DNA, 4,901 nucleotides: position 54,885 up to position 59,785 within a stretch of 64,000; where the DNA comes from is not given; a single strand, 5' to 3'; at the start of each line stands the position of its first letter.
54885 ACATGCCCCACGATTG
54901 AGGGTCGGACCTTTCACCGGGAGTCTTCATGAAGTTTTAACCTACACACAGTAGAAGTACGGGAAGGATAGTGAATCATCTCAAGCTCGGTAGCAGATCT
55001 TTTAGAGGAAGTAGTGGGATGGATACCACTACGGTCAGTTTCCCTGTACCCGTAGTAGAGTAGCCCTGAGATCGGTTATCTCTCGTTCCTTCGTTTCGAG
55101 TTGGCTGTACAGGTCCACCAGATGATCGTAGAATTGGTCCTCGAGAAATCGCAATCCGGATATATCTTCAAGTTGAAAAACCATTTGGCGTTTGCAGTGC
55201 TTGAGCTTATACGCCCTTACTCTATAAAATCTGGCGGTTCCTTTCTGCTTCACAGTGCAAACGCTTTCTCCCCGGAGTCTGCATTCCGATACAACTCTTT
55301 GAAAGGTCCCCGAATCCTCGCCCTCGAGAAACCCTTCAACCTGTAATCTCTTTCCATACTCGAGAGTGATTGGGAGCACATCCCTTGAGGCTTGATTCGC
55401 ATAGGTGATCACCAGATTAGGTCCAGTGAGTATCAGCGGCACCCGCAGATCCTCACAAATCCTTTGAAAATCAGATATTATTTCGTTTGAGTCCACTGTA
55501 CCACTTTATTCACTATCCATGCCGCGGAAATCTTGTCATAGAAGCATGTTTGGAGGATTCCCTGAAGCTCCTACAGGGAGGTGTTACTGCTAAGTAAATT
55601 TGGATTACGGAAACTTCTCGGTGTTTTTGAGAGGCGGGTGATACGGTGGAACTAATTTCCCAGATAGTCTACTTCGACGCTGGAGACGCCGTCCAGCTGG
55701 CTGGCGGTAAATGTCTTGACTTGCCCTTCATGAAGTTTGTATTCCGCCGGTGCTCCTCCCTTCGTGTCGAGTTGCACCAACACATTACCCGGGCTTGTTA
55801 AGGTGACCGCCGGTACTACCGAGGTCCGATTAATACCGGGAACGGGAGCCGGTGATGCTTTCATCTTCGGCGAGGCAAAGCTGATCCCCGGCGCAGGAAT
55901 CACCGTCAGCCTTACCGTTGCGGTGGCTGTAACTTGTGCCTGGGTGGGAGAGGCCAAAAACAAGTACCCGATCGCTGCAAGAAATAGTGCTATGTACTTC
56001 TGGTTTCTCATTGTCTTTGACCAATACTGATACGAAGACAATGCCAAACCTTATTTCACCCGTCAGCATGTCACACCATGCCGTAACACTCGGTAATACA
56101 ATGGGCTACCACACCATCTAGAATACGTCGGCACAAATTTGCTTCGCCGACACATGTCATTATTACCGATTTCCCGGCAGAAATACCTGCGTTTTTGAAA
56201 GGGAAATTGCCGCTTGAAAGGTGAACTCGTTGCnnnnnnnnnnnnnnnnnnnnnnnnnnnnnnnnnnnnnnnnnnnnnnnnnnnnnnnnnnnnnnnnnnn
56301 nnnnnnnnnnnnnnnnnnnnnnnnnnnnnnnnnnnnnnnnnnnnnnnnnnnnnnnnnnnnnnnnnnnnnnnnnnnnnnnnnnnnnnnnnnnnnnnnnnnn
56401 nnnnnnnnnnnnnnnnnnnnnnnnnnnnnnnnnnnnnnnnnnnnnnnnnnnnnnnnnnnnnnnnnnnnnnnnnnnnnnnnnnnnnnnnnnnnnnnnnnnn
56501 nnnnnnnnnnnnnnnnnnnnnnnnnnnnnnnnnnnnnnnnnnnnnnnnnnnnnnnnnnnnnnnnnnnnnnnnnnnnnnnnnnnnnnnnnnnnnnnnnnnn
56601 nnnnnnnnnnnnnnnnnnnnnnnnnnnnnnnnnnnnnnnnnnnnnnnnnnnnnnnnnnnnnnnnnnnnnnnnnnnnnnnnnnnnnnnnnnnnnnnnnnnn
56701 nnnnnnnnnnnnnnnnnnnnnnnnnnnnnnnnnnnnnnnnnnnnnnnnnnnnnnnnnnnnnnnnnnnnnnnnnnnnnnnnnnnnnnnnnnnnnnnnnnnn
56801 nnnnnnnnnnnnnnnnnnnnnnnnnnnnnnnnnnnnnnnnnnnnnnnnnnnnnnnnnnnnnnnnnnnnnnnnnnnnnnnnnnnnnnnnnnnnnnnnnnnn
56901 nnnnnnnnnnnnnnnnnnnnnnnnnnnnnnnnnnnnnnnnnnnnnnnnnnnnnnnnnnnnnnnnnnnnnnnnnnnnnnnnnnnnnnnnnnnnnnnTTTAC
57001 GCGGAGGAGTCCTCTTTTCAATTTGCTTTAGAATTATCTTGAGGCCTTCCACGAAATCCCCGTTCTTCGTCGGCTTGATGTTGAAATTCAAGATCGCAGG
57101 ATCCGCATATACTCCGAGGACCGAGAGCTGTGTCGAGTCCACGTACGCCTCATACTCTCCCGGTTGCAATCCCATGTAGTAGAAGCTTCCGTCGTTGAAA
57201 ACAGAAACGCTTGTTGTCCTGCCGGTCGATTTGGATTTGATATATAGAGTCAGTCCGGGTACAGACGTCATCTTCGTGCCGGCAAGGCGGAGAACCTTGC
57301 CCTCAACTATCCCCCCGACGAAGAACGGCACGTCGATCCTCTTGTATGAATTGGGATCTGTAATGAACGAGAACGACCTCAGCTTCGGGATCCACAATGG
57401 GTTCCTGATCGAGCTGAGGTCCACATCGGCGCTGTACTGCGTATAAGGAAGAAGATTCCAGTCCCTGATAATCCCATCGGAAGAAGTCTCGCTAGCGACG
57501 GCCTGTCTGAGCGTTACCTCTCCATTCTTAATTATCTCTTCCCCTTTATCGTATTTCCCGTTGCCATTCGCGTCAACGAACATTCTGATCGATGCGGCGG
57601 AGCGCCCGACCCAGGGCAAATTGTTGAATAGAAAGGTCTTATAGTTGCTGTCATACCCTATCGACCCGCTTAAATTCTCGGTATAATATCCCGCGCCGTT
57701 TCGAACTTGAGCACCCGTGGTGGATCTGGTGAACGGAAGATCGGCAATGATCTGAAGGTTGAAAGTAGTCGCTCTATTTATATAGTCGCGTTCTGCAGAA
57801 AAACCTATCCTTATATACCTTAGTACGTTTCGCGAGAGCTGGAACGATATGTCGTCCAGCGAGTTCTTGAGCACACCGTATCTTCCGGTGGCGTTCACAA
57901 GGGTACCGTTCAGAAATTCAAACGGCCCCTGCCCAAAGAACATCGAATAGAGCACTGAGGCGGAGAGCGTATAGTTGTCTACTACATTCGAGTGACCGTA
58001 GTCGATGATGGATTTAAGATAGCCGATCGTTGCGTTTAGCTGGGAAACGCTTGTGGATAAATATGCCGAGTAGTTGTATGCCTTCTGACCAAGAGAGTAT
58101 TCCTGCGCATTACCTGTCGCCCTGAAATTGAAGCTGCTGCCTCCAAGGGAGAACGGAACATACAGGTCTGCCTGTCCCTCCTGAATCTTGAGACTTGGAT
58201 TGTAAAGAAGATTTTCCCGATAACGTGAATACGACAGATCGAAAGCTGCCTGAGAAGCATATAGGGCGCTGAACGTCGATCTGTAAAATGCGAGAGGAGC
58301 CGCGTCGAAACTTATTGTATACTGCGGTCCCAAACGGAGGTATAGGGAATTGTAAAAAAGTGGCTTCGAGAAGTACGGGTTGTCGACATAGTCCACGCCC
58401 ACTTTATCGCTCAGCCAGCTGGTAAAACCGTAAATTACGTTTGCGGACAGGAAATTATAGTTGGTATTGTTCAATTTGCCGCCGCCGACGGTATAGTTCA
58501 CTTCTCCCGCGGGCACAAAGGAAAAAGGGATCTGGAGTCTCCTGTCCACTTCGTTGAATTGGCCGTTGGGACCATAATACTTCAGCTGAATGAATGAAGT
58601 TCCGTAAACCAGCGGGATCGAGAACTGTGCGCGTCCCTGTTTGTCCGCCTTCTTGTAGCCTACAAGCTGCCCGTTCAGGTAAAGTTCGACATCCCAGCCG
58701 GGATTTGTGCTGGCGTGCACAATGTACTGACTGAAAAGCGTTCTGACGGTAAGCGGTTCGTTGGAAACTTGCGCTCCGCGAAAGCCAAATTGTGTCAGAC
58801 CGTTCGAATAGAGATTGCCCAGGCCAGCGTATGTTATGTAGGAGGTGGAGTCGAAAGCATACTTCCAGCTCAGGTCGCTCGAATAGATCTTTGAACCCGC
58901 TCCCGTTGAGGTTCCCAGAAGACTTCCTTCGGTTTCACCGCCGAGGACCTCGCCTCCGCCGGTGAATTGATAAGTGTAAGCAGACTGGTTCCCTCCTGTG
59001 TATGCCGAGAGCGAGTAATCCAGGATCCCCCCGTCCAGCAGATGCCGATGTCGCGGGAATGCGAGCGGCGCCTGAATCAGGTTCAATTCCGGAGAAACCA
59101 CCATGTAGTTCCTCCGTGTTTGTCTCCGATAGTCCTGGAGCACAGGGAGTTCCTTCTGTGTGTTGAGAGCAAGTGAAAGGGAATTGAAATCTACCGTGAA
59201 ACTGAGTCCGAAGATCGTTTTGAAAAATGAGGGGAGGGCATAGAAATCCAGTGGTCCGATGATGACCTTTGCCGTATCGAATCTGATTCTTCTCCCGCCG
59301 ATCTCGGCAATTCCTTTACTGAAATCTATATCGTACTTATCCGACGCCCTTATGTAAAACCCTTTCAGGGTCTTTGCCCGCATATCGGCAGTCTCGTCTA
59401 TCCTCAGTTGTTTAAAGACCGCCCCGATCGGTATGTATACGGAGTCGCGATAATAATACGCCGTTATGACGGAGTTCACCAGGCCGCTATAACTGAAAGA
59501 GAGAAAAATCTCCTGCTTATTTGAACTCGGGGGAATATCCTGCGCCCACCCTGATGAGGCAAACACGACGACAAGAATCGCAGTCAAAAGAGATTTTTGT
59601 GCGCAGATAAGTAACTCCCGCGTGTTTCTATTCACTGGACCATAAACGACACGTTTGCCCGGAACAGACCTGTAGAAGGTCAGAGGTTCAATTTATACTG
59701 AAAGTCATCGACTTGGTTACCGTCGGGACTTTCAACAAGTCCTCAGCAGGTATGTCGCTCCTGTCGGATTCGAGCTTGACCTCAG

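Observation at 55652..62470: Divergent chaperone-usher-like fibre assembly operon built on DUF4402/SCPU-like subunits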

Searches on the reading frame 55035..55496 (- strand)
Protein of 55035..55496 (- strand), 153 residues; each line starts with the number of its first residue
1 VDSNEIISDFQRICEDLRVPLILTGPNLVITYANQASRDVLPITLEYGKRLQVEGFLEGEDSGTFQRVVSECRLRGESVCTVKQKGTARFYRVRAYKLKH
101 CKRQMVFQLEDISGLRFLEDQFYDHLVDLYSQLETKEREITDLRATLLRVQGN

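Call 3: search_protein_families(library=pfam, proteins=[window:55035-55496:-], max_evalue=1)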
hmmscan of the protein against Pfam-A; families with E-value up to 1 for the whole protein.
window:55035-55496:- (153 aa): 2 families
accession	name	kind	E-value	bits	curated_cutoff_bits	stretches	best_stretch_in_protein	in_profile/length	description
PF00989.32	PAS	-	0.0028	18.1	22.6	1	9-84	2-77/113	PAS fold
PF08448.16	PAS_4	-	0.045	14.4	23.1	1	16-100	3-90/110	PAS fold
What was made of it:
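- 55035..55496 (-): Small PAS-like protein (153 aa), syntenic neighbour downstream of E. Membership in the system is uncertain. Weak PAS hit, E=0.0028, below the cut-off (call 3).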

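Call 4: search_protein_families(library=ncbifam, proteins=[window:55035-55496:-], max_evalue=1)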
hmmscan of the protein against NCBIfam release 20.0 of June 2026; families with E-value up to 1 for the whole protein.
window:55035-55496:- (153 aa): 2 families
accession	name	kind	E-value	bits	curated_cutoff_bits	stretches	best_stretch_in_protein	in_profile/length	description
NF046020.1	HisKinCckABruc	equivalog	0.0088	13.9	1000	1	69-126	158-218/868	cell cycle histidine kinase CckA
NF008422.0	PRK11249.1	equivalog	0.03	12.7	1102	1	42-102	636-692/752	catalase HPII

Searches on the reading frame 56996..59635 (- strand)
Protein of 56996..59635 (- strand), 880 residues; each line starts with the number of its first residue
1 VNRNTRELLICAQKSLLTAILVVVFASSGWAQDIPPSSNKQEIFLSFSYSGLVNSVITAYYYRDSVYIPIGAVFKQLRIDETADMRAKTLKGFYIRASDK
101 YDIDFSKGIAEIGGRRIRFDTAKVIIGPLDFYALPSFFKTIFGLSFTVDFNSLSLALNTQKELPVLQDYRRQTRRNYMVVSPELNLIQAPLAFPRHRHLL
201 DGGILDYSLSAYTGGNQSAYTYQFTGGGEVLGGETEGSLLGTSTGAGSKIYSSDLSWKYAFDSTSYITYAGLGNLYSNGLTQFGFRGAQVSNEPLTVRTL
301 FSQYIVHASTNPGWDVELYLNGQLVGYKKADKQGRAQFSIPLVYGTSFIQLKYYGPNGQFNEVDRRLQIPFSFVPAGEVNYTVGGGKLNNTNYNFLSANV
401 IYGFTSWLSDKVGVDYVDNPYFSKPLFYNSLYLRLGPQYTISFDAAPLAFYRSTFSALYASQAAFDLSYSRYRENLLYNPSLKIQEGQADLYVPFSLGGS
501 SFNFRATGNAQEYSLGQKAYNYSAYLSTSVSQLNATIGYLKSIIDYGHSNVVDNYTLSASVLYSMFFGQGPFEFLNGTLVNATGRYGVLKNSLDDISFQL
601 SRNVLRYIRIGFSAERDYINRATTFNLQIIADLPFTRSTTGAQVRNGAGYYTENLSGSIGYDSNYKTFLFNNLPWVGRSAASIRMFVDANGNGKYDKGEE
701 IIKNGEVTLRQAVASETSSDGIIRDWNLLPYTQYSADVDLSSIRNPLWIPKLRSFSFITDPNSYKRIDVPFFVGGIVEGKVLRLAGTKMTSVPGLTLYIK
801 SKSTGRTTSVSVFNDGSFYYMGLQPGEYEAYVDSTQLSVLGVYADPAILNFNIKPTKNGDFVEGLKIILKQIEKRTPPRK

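Call 50: search_dna_similar(query=window:56996-59635:-, collection=plasmids, mode=protein, max_evalue=1, max_rows=25)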
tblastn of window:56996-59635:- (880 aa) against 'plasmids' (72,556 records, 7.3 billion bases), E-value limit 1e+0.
Records with a match: 8; places in all: 8; records where one place covers at least 80% of the query: 1.
Best place of each record, by identity: <60% 8.
By first word of the organism name: Pseudoalteromonas 3; Novosphingobium 2; Polaromonas 1; Sphingopyxis 1; Deferribacter 1.
By predicted mobility (MOB-suite, as given by PLSDB): conjugative 4; non-mobilizable 4.
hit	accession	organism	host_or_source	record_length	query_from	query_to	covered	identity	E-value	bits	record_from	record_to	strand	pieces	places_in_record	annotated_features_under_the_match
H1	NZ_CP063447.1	Novosphingobium sp. ES2-1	mixed culture,activated sludge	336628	53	842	90%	20.7%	4e-12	78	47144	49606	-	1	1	hypothetical protein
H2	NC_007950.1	Polaromonas sp. JS666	-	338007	57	840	57%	24.2%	1e-11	146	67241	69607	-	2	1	carboxypeptidase-like regulatory domain-containing protein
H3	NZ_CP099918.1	Pseudoalteromonas xiamenensis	Anadara tuberculosa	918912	120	842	59%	22.7%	2e-7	117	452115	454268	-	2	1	carboxypeptidase regulatory-like domain-containing protein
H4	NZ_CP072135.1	Pseudoalteromonas xiamenensis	mangrove sediment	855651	120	842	49%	22.6%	8e-7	114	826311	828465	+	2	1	hypothetical protein | carboxypeptidase-like regulatory domain-containing protein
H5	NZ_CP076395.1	Sphingopyxis indica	Single cell,HCH dumpsite soil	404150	249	846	37%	29.0%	3e-10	119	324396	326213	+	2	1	carboxypeptidase regulatory-like domain-containing protein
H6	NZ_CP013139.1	Pseudoalteromonas sp. Bsw20308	seawater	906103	286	872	36%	24.8%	3e-4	101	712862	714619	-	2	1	SdrD B-like domain-containing protein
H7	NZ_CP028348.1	Novosphingobium sp. THN1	cell culture,surface water of Lake Taihu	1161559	279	854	32%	27.1%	1e-6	106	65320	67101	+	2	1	record has no annotation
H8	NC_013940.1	Deferribacter desulfuricans SSM1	-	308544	683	828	17%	26.5%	1e-2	47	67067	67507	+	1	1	hypothetical protein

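Call 51: get_annotated_region(hit=H1, flank=5000)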
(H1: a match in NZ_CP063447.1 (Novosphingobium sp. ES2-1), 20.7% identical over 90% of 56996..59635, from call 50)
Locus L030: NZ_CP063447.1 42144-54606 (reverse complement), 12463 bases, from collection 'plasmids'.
description: Novosphingobium sp. ES2-1 plasmid p2, complete sequence
organism: Novosphingobium sp. ES2-1 (NCBI taxid 2780074)
taxonomy: Bacteria; Pseudomonadota; Alphaproteobacteria; Sphingomonadales; Sphingomonadaceae; Novosphingobium; Novosphingobium sp. ES2-1
host: -; source: mixed culture,activated sludge; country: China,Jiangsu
typing (MOB-suite, as given by PLSDB): conjugative; relaxase MOBF; mating-pair formation MPF_F
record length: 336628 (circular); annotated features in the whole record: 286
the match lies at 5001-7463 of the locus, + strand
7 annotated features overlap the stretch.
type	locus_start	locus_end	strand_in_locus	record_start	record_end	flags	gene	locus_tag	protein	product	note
CDS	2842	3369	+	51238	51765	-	-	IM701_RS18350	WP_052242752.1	DUF4402 domain-containing protein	-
CDS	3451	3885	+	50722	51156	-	-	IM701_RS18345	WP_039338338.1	hypothetical protein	-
CDS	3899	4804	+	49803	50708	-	-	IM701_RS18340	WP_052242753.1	molecular chaperone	-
CDS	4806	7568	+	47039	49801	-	-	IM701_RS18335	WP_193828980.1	hypothetical protein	-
CDS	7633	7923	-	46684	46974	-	-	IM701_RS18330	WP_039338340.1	hypothetical protein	-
CDS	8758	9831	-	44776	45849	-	-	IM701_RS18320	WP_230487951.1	GGDEF domain-containing protein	-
CDS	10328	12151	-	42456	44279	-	glmS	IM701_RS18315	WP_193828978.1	glutamine--fructose-6-phosphate transaminase (isomerizing)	GO:0006040 - amino sugar metabolic process [Evidence IEA]; GO:0009252 - peptidoglycan biosynthetic process [Evidence ...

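Call 52: get_annotated_region(hit=H2, flank=5000)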
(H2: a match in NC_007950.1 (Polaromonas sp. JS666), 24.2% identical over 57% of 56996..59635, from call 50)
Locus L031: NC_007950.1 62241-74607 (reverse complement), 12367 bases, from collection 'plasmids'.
description: Polaromonas sp. JS666 plasmid 2, complete sequence
organism: Polaromonas sp. JS666 (NCBI taxid 296591)
taxonomy: Bacteria; Pseudomonadota; Betaproteobacteria; Burkholderiales; Comamonadaceae; Polaromonas; Polaromonas sp. JS666
host: -; source: -; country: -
typing (MOB-suite, as given by PLSDB): conjugative; replicon rep_cluster_7; relaxase MOBH; mating-pair formation MPF_T
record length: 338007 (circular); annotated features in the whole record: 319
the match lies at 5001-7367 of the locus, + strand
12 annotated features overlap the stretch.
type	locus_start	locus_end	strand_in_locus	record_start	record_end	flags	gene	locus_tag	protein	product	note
CDS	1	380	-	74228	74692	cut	-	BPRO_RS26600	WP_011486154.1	type II toxin-antitoxin system Phd/YefM family antitoxin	-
CDS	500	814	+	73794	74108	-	-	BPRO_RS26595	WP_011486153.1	hypothetical protein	-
CDS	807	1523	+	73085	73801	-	-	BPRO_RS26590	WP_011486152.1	IS6 family transposase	-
CDS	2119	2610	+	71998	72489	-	-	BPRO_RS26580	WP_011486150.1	DUF4402 domain-containing protein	-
CDS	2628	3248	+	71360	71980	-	-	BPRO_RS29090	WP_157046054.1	hypothetical protein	-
CDS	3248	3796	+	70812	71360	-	-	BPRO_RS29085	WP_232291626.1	DUF4402 domain-containing protein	-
CDS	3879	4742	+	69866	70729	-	-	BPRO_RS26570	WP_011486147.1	fimbria/pilus periplasmic chaperone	GO:0071555 - cell wall organization [Evidence IEA]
CDS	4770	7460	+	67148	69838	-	-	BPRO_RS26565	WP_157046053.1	carboxypeptidase-like regulatory domain-containing protein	-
CDS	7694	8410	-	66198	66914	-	-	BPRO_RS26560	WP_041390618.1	IS6 family transposase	-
CDS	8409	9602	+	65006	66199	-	-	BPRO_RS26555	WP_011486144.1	LuxR C-terminal-related transcriptional regulator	GO:0006355 - regulation of DNA-templated transcription [Evidence IEA]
CDS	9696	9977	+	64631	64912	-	-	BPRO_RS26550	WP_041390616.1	hypothetical protein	-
CDS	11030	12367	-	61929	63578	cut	-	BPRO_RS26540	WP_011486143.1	3-(methylthio)propionyl-CoA ligase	-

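Call 53: search_protein_families(library=pfam, proteins=[L031:2119-2607:+, L031:2628-3245:+, L031:3248-3793:+, L031:3879-4739:+, L031:4770-7457:+, L030:2842-3366:+, L030:3451-3882:+, L030:3899-4801:+, L030:4806-7565:+], max_evalue=0.1)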
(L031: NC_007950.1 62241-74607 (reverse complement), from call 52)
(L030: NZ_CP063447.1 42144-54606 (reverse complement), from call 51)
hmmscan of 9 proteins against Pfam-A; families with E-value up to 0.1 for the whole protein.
L031:2119-2607:+ (163 aa): 2 families
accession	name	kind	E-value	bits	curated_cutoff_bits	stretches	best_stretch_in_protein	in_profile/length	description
PF14352.11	DUF4402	-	1.5e-25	90.8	25.2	1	42-162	2-129/129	Domain of unknown function (DUF4402)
PF19408.5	PKD_6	-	0.011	16.5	25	1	94-126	29-61/82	PKD-like domain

L031:2628-3245:+ (206 aa): 0 families

L031:3248-3793:+ (182 aa): 1 family
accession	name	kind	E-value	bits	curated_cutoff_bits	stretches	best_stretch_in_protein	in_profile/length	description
PF14352.11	DUF4402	-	3.5e-13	50.8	25.2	1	58-179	3-126/129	Domain of unknown function (DUF4402)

L031:3879-4739:+ (287 aa): 2 families
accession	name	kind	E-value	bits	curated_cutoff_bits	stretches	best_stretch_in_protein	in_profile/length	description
PF00345.26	PapD_N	-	1.6e-05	25.3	23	1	33-131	2-90/126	Pili and flagellar-assembly chaperone, PapD N-terminal domain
PF06280.18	fn3_5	-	0.0088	17.2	27.6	0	44-124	7-86/112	Fn3-like domain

L031:4770-7457:+ (896 aa): 2 families
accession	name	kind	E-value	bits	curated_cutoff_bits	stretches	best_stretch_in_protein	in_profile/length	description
PF17210.9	SdrD_B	-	1.9e-09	38.1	29.7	2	815-860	21-66/112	SdrD B-like domain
PF13620.12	CarboxypepD_reg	-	2.5e-05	25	32.3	1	811-861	8-57/82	Carboxypeptidase regulatory-like domain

L030:2842-3366:+ (175 aa): 1 family
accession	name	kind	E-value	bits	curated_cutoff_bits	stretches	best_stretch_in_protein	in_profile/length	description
PF14352.11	DUF4402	-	1.8e-30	106.6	25.2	1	43-174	1-129/129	Domain of unknown function (DUF4402)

L030:3451-3882:+ (144 aa): 0 families

L030:3899-4801:+ (301 aa): 1 family
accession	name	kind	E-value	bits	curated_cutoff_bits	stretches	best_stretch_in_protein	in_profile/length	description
PF00345.26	PapD_N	-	2.7e-08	34.3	23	2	50-87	2-39/126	Pili and flagellar-assembly chaperone, PapD N-terminal domain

L030:4806-7565:+ (920 aa): 2 families
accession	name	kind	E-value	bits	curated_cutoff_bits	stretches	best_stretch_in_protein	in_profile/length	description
PF17210.9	SdrD_B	-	2.3e-07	31.4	29.7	1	833-880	20-68/112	SdrD B-like domain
PF13620.12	CarboxypepD_reg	-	0.057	14.2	32.3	1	835-880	12-58/82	Carboxypeptidase regulatory-like domain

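Call 54: search_solved_structures(query=L031:3879-4739:+, max_evalue=10, show_alignments=3)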
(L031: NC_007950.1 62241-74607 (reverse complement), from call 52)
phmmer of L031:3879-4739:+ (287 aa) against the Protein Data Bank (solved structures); distinct sequences matched with E-value up to 10: 1.
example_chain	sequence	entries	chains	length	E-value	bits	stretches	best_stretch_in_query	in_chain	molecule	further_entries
7lhg_D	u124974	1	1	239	0.7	12.5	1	10-119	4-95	Chaperone protein PapD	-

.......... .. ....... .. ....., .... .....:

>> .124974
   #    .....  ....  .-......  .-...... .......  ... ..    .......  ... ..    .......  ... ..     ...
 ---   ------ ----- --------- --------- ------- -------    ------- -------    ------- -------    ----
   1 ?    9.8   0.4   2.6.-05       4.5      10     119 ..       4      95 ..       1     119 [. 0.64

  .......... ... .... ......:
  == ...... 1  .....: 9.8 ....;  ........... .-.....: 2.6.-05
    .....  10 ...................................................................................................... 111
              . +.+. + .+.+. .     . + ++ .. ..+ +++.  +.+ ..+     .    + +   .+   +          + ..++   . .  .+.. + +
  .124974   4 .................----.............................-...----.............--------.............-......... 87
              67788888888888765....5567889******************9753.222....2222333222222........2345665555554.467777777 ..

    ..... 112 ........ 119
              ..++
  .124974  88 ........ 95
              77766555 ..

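Call 93: search_dna_similar(query=L030:3899-4801:+, collection=plasmids, mode=protein, max_evalue=1, max_rows=40)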
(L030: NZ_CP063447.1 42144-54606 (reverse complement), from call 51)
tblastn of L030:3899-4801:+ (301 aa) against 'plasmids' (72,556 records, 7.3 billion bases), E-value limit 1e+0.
Records with a match: 7; places in all: 7; records where one place covers at least 80% of the query: 1.
Best place of each record, by identity: >=99% 1; <60% 6.
By first word of the organism name: Novosphingobium 2; Polaromonas 2; Yersinia 2; Sphingopyxis 1.
By predicted mobility (MOB-suite, as given by PLSDB): conjugative 4; non-mobilizable 3.
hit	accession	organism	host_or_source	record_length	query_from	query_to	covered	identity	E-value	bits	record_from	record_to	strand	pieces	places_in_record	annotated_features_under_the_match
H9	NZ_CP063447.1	Novosphingobium sp. ES2-1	mixed culture,activated sludge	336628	1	301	100%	100.0%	4e-164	512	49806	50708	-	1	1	molecular chaperone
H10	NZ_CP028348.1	Novosphingobium sp. THN1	cell culture,surface water of Lake Taihu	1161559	49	286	79%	30.9%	1e-18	93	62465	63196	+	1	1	record has no annotation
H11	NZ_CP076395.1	Sphingopyxis indica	Single cell,HCH dumpsite soil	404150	49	263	71%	34.1%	6e-16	86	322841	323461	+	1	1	molecular chaperone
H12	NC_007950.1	Polaromonas sp. JS666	-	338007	49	288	80%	29.3%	2e-17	90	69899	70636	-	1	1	fimbria/pilus periplasmic chaperone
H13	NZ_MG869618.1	Polaromonas sp. E5S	Ecology Glacier, King George Island, ...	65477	49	240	64%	28.9%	1e-15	84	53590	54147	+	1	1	molecular chaperone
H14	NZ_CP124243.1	Yersinia enterocolitica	-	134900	50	167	39%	29.5%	2e-2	44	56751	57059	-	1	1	fimbria/pilus periplasmic chaperone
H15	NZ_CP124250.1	Yersinia enterocolitica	-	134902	50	167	39%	29.5%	2e-2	44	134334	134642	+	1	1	none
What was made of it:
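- On Archaic (sigma) chaperone-usher class: Plasmid tblastn with D and with a related chaperone returned only DUF4402-type systems and one classical Yersinia chaperone (calls 50, 93).
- Tried and rejected: Plasmid tblastn with D and with a related chaperone returned only DUF4402-type systems and one Yersinia chaperone (calls 50, 93).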

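Call 94: search_protein_representatives(alignment_id=A5)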
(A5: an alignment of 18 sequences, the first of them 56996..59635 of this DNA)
Query: 18 sequences, 860 profile positions. Proteins with E-value up to 0.001 (for the whole library): 13330; up to 1e-10: 6426; up to 1e-30: 3017. The best 150 are listed.
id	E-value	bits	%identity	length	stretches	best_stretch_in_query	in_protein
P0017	0.0e+00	1124.3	-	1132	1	9-858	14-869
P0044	0.0e+00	1117.5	-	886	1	5-858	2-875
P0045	0.0e+00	1106.0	-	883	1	1-858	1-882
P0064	0.0e+00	1026.9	-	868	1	2-857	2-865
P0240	4.2e-296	1000.9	-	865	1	4-857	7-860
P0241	7.2e-295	996.8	-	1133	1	5-857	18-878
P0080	9.5e-284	960.1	-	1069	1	8-855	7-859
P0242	5.2e-281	951.0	-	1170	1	11-858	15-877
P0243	1.1e-272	923.4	-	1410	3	5-857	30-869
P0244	6.7e-268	907.6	-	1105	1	18-856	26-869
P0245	1.3e-267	906.7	-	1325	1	6-856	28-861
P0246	2.6e-267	905.7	-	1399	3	4-857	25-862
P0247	9.6e-267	903.8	-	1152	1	7-859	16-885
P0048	4.4e-265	898.3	-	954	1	18-858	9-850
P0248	4.0e-264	895.1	-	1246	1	6-857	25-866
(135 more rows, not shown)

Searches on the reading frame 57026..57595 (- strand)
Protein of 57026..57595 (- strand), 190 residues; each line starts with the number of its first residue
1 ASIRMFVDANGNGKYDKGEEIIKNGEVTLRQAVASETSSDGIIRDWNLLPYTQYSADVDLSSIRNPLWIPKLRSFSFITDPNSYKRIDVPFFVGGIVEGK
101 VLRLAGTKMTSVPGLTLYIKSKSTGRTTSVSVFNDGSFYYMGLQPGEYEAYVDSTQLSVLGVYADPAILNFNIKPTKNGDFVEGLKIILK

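Call 98: search_protein_families(library=pfam, proteins=[window:57026-57595:-], max_evalue=1)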
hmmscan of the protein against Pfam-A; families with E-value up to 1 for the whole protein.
window:57026-57595:- (190 aa): 4 families
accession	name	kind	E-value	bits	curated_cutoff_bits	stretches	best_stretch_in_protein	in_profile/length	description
PF17210.9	SdrD_B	-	0.00014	22.5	29.7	1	5-35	7-37/112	SdrD B-like domain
PF13620.12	CarboxypepD_reg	-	0.0011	19.7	32.3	1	97-154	2-56/82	Carboxypeptidase regulatory-like domain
PF20009.4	GEVED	-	0.065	14.5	24.4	1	3-27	2-27/78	GEVED domain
PF07495.19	Y_Y_Y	-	0.12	12.7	26.6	1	132-174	26-65/65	Y_Y_Y domain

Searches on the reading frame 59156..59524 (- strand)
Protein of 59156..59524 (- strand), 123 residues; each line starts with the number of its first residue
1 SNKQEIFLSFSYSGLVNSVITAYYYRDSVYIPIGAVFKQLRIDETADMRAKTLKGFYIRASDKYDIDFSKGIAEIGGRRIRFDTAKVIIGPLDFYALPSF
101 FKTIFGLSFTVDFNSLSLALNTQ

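Call 98: search_protein_families(library=pfam, proteins=[window:59156-59524:-], max_evalue=1)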
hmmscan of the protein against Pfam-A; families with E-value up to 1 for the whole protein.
window:59156-59524:- (123 aa): 1 family
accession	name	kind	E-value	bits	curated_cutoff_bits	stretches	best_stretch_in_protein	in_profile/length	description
PF07833.16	Cu_amine_oxidN1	-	0.27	11.6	24.2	1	21-112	12-100/108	Copper amine oxidase N-terminal domain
